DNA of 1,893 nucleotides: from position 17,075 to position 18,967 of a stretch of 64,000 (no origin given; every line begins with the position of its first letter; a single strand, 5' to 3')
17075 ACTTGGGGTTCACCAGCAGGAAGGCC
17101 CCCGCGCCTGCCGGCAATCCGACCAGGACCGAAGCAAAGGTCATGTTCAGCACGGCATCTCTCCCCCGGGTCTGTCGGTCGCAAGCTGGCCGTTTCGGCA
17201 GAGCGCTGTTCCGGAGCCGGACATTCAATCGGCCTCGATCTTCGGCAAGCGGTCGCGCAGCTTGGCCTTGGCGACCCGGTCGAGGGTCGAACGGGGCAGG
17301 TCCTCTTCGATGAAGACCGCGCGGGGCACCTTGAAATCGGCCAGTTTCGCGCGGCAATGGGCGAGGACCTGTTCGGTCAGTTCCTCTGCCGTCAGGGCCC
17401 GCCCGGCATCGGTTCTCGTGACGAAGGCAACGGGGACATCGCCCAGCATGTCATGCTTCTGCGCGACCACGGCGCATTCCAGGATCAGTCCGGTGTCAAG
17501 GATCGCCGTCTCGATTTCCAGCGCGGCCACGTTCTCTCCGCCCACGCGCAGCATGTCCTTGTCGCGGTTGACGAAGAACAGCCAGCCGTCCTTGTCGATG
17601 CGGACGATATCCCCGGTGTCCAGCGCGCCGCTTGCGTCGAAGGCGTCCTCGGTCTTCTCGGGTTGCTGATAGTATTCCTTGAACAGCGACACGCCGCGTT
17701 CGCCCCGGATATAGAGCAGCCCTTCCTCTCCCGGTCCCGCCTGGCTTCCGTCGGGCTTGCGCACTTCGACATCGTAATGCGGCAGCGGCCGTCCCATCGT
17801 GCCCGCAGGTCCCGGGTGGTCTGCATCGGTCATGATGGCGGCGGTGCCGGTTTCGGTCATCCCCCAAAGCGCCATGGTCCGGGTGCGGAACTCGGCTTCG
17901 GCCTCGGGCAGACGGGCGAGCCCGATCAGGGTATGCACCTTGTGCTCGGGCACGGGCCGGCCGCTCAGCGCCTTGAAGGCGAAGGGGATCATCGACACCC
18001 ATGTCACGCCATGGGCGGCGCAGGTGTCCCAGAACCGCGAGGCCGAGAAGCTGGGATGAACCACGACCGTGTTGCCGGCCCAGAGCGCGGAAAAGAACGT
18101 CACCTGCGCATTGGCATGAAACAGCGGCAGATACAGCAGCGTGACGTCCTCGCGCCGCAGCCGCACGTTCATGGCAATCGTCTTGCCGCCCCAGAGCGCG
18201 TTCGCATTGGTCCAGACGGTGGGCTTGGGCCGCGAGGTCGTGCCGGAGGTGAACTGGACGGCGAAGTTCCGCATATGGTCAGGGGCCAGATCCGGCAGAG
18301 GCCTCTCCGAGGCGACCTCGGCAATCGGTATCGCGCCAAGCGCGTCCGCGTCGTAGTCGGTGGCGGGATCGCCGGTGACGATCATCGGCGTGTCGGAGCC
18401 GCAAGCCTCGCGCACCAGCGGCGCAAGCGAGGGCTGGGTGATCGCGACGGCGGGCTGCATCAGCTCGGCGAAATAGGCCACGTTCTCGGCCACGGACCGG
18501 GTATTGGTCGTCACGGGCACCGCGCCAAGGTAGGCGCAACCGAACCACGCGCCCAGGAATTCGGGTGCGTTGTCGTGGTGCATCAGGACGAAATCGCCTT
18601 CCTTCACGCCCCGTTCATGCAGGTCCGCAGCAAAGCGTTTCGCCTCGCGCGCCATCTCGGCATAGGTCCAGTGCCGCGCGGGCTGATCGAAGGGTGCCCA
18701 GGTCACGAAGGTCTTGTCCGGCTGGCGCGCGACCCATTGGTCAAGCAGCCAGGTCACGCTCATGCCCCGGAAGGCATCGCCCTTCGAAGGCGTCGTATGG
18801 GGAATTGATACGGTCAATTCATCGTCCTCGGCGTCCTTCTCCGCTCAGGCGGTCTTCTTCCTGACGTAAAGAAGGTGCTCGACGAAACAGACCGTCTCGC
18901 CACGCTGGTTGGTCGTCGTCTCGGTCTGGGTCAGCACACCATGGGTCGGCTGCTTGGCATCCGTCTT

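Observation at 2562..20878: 18-kb single-strand cluster coupling exported hydrolases to an acyl-CoA processing module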

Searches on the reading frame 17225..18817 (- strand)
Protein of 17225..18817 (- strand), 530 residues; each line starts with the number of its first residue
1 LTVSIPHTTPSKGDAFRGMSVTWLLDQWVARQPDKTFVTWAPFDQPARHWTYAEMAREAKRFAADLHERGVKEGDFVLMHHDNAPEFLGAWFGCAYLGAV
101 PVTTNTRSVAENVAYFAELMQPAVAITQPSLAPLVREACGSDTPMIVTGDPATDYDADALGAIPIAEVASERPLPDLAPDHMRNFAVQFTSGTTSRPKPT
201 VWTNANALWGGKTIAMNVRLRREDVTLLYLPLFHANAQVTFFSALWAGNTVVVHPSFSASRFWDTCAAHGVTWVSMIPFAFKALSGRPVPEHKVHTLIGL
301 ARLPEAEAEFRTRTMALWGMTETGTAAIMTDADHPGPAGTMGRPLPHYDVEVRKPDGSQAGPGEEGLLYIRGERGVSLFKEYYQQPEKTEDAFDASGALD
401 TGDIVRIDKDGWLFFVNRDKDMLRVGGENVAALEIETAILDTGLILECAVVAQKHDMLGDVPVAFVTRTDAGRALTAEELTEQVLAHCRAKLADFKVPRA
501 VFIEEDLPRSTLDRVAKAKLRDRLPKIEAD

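Call 8: search_protein_families(library=pfam, proteins=[window:17225-18817:-], max_evalue=0.001)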
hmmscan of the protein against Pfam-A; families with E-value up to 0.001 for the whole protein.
window:17225-18817:- (530 aa): 2 families
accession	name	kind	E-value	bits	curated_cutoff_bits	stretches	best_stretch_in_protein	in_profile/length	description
PF00501.34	AMP-binding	-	9.5e-61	206.1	29.9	1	26-383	2-384/384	AMP-binding enzyme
PF13193.12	AMP-binding_C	-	6.7e-13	49.8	24.5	1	434-510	1-72/76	AMP-binding enzyme C-terminal domain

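Call 9: search_protein_families(library=ncbifam, proteins=[window:17225-18817:-], max_evalue=0.00001)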
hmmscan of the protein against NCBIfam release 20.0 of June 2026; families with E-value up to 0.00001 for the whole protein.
window:17225-18817:- (530 aa): 97 families (the best 25 are shown)
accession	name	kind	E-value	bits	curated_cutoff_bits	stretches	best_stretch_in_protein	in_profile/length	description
NF004808.0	PRK06155.1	equivalog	1.4e-83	281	722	1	17-523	19-521/542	ATP-dependent acyl-CoA ligase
NF004837.0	PRK06187.1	subfamily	2.8e-81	273.4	476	1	20-525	9-523/531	long-chain-fatty-acid--CoA ligase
NF005947.1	PRK08008.1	equivalog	1.2e-76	258.4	651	1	24-520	12-517/518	crotonobetaine/carnitine-CoA ligase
NF006182.0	PRK08316.1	subfamily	1.7e-67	228.1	663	1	20-526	12-519/523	fatty acyl-CoA synthetase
NF005307.0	PRK06839.1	equivalog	4.2e-59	200.5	748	1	48-522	26-491/496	o-succinylbenzoate--CoA ligase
NF005702.0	PRK07514.1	subfamily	2.6e-58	197.6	558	1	33-524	17-500/506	malonyl-CoA synthase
NF004797.0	PRK06145.1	equivalog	3.3e-56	190.7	850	1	28-524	11-495/499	acyl-CoA synthetase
NF006020.0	PRK08162.1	subfamily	2.5e-55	187.9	677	1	48-525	43-539/545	acyl-CoA synthetase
NF002966.0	PRK03640.1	equivalog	3.5e-55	187.5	556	1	23-524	7-480/483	o-succinylbenzoate--CoA ligase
NF005801.1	PRK07656.1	equivalog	2e-53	181.8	657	1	48-521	25-500/500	FadD3 family acyl-CoA ligase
TIGR01923.1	menE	equivalog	3.3e-53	181.1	330.15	1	51-517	1-439/442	o-succinylbenzoate--CoA ligase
NF005857.1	PRK07786.1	exception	3.9e-53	180.7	733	1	32-523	22-511/513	fatty-acid--CoA ligase FadD5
NF006572.0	PRK09088.1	equivalog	7.2e-53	180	696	1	47-524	26-487/491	acyl-CoA synthetase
NF004822.0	PRK06178.1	equivalog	3.5e-51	174.5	782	2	316-525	362-568/571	acyl-CoA synthetase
NF004114.0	PRK05605.1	equivalog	1.5e-50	172.1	766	2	185-526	224-571/575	long-chain-fatty-acid--CoA ligase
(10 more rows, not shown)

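Call 43: search_solved_structures(query=window:17225-18817:-, max_evalue=1e-50)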
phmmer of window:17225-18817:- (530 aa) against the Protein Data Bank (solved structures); distinct sequences matched with E-value up to 1e-50: 1.
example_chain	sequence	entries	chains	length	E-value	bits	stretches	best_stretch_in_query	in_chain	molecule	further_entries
3r44_A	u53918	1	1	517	5.5e-52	180.5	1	23-523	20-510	fatty acyl CoA synthetase FADD13 (FATTY-ACYL-CoA SYNTHETASE)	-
